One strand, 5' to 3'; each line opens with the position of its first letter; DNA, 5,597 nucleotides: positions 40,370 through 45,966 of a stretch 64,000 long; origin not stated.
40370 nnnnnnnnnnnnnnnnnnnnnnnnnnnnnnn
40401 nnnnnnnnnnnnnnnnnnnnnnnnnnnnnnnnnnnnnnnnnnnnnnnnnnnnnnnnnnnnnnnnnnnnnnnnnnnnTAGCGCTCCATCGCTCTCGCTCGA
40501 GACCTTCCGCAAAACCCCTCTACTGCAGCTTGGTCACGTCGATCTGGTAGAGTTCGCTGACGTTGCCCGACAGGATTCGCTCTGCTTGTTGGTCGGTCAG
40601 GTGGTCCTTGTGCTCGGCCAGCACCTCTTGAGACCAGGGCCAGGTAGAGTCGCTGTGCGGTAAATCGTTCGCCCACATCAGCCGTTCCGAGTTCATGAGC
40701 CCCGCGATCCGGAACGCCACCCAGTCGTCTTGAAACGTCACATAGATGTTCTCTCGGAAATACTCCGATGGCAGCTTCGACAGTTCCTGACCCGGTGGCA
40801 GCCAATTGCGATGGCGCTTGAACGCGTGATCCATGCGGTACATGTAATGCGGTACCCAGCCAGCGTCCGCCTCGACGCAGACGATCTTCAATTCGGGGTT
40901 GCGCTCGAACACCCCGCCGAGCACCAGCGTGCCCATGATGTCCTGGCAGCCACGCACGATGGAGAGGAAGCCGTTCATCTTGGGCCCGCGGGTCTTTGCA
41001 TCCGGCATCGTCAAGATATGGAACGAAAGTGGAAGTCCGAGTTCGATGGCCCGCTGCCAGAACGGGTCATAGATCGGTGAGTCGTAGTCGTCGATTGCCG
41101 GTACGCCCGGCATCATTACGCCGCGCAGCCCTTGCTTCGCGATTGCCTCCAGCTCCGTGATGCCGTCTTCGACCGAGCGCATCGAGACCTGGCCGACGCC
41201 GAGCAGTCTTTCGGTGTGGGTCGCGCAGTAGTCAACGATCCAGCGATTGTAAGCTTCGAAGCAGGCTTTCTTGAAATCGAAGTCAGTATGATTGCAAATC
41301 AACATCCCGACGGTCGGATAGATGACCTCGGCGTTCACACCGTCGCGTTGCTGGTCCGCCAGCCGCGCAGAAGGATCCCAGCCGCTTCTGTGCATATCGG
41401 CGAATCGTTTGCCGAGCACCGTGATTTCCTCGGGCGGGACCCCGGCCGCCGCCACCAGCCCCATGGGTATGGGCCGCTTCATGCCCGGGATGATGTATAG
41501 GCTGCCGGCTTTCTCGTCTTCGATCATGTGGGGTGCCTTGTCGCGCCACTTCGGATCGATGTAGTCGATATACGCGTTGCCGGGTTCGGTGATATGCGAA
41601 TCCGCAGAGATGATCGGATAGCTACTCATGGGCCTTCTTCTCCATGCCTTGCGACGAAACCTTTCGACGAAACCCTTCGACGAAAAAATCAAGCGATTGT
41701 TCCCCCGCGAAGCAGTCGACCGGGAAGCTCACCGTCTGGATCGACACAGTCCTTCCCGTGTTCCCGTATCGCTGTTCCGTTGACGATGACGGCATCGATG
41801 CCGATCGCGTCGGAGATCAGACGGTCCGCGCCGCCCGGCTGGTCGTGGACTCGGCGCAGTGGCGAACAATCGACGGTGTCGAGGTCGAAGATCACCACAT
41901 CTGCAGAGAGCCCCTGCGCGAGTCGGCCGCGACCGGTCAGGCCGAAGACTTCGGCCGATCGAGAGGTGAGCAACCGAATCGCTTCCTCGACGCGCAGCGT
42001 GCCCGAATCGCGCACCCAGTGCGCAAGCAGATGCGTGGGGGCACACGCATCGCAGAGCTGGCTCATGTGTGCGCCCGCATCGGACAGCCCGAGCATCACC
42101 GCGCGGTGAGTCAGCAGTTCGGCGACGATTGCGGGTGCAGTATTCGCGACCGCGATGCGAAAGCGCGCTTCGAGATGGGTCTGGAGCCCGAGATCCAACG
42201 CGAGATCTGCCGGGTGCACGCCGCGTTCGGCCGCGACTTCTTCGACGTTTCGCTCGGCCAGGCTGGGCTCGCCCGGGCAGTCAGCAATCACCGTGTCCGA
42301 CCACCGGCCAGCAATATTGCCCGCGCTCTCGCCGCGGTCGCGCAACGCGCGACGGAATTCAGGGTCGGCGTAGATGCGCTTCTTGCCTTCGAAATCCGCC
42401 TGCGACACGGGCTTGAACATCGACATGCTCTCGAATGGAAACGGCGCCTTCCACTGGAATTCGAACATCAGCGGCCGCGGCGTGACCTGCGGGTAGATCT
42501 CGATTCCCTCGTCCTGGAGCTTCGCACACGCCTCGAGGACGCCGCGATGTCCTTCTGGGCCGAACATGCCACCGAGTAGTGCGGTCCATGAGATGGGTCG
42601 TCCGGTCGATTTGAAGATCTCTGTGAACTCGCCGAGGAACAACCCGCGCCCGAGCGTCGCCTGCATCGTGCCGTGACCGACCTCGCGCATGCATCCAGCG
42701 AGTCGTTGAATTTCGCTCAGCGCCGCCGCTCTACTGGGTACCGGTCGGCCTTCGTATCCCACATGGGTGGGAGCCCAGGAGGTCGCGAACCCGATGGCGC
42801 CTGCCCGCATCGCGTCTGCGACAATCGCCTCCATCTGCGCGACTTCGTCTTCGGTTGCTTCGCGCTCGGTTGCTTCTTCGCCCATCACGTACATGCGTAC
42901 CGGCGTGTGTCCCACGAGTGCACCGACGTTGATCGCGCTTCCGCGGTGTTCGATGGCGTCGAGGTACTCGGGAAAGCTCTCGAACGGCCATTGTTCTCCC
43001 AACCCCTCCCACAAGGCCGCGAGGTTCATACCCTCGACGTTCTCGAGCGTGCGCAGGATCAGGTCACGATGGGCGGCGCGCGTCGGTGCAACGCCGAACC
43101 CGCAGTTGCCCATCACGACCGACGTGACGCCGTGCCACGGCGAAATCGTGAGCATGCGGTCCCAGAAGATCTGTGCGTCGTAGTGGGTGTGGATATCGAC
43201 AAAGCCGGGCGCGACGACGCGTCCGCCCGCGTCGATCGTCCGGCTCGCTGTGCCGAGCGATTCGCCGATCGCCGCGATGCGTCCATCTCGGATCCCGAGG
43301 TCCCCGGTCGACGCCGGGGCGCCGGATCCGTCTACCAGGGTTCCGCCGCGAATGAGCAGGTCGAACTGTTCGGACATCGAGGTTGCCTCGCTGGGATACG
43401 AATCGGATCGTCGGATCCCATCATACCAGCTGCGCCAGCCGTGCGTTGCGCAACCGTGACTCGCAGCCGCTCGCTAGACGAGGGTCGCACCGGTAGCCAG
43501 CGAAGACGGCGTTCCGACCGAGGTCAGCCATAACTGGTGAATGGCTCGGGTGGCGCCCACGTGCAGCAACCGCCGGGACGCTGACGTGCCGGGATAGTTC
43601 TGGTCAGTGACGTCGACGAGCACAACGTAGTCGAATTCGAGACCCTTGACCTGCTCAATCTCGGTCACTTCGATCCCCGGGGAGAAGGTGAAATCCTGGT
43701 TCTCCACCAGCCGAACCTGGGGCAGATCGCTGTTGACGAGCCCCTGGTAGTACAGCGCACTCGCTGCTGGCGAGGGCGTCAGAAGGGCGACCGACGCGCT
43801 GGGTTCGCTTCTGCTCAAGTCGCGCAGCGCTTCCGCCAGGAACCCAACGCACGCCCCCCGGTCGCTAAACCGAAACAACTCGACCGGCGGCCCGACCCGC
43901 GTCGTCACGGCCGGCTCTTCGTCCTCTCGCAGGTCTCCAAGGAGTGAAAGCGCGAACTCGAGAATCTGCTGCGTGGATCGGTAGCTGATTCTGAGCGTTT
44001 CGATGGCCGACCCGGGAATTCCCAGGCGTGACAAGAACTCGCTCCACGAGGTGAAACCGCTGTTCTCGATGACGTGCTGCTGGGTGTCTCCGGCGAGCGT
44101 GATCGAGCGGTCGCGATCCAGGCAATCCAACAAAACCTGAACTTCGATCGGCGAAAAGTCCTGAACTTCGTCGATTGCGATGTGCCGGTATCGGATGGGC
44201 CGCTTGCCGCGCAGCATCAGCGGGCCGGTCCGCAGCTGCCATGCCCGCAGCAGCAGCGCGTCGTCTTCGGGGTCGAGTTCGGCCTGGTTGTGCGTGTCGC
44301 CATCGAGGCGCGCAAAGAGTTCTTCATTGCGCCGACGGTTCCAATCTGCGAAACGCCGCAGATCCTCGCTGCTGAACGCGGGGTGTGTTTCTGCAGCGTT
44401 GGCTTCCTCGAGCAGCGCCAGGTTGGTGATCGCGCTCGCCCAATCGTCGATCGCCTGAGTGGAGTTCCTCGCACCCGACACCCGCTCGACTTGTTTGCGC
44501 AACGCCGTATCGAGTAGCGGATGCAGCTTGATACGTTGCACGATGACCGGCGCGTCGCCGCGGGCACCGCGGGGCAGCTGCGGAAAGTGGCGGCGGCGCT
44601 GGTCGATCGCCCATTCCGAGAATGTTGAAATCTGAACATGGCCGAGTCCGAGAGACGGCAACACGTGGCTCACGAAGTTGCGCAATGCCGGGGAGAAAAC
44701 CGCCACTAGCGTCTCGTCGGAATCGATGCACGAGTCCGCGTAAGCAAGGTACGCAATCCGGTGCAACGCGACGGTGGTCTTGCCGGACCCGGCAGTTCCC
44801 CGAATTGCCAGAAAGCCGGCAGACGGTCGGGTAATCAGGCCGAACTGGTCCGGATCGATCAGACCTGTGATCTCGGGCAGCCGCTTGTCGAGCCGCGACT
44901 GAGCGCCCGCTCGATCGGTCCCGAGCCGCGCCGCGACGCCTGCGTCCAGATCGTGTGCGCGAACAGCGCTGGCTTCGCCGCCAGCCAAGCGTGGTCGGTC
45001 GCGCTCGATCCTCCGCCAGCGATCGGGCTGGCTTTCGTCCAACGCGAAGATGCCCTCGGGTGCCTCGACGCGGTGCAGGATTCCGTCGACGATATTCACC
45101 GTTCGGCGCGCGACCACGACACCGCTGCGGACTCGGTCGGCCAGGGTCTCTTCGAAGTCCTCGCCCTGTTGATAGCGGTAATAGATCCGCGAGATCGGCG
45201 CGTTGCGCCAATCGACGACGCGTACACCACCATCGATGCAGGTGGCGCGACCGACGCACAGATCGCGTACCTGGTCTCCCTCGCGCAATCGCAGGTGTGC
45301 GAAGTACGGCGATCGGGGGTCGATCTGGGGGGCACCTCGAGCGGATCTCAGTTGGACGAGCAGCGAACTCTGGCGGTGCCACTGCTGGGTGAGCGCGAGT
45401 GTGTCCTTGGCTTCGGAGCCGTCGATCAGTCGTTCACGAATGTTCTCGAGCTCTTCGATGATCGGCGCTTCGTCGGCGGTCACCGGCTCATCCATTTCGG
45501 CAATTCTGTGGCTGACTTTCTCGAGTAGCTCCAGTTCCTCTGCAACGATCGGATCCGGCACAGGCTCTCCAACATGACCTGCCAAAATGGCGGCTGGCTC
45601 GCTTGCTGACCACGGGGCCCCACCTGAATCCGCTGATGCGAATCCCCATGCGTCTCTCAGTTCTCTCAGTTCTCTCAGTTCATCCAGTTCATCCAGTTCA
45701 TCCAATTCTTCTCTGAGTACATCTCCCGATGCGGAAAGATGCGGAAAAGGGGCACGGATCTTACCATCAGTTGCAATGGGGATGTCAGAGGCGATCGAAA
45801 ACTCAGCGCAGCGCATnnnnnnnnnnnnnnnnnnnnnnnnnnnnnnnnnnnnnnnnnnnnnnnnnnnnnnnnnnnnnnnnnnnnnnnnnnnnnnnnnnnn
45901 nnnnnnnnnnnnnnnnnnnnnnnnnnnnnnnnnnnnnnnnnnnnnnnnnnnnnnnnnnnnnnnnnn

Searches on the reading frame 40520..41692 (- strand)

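Call 24: search_protein_families(library=pfam, proteins=[window:40520-41692:-], max_evalue=0.00001)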
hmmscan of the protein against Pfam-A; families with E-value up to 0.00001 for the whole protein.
window:40520-41692:- (390 aa): 1 family
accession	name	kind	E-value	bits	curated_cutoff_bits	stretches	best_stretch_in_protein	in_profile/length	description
PF04909.20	Amidohydro_2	-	2.1e-22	80.7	26.4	1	98-382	12-287/289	Amidohydrolase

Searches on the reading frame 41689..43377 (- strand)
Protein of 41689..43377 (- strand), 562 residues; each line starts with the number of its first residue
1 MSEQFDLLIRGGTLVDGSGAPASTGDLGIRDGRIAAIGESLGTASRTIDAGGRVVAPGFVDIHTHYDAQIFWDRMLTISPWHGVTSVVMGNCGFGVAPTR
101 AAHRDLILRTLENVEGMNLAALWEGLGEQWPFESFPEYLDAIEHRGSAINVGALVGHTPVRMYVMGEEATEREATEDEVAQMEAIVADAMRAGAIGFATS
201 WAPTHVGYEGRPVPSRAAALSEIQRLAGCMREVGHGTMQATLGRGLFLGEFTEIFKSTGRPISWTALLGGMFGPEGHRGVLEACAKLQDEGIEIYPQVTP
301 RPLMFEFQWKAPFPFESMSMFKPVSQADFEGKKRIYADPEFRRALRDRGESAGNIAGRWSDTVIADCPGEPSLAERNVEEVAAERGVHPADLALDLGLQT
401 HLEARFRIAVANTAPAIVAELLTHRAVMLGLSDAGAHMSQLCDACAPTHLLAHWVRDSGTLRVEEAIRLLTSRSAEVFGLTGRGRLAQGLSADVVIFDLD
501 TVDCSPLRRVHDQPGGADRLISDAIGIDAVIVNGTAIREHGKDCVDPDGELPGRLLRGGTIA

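Call 24: search_protein_families(library=pfam, proteins=[window:41689-43377:-], max_evalue=0.00001)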
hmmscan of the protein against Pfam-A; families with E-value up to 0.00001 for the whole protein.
window:41689-43377:- (562 aa): 2 families
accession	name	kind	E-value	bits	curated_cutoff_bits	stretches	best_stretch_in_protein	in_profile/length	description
PF07969.17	Amidohydro_3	-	9.7e-38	131.3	29.7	2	46-238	1-176/472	Amidohydrolase family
PF01979.26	Amidohydro_1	-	4.4e-09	36.5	25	1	427-534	245-342/345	Amidohydrolase family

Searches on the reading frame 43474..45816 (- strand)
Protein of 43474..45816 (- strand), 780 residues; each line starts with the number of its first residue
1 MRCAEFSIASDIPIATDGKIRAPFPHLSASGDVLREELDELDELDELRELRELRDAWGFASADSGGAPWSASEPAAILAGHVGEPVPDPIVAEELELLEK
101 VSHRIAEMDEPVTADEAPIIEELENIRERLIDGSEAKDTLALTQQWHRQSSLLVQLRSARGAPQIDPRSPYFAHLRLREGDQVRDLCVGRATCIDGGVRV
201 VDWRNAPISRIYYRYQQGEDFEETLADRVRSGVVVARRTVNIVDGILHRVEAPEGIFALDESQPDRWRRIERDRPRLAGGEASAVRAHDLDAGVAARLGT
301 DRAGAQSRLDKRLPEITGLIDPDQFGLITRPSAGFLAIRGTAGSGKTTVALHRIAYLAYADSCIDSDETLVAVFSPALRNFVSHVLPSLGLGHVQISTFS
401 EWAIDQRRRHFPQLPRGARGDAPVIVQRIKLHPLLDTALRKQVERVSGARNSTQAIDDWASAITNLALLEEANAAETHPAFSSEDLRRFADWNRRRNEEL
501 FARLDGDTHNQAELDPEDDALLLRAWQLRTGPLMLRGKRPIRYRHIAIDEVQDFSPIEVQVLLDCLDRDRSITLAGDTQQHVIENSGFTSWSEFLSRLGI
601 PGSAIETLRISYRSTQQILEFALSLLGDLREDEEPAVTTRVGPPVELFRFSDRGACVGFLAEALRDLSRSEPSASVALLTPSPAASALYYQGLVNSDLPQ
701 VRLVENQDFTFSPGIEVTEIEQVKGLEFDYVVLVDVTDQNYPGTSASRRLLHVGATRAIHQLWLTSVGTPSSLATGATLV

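Call 24: search_protein_families(library=pfam, proteins=[window:43474-45816:-], max_evalue=0.00001)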
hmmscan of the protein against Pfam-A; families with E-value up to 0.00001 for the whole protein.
window:43474-45816:- (780 aa): 4 families
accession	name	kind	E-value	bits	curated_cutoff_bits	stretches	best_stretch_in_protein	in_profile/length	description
PF13361.12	UvrD_C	-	3.4e-12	46.9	25.6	1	709-766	281-347/350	UvrD-like helicase C-terminal domain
PF00580.27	UvrD-helicase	-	3.8e-12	46.9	23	1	332-582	12-252/271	UvrD/REP helicase N-terminal domain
PF13538.12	UvrD_C_2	-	1.7e-11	44.2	27.4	1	717-765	4-52/52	UvrD-like helicase C-terminal domain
PF13245.12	AAA_19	-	3.6e-07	30.9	25.1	1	334-582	12-130/134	AAA domain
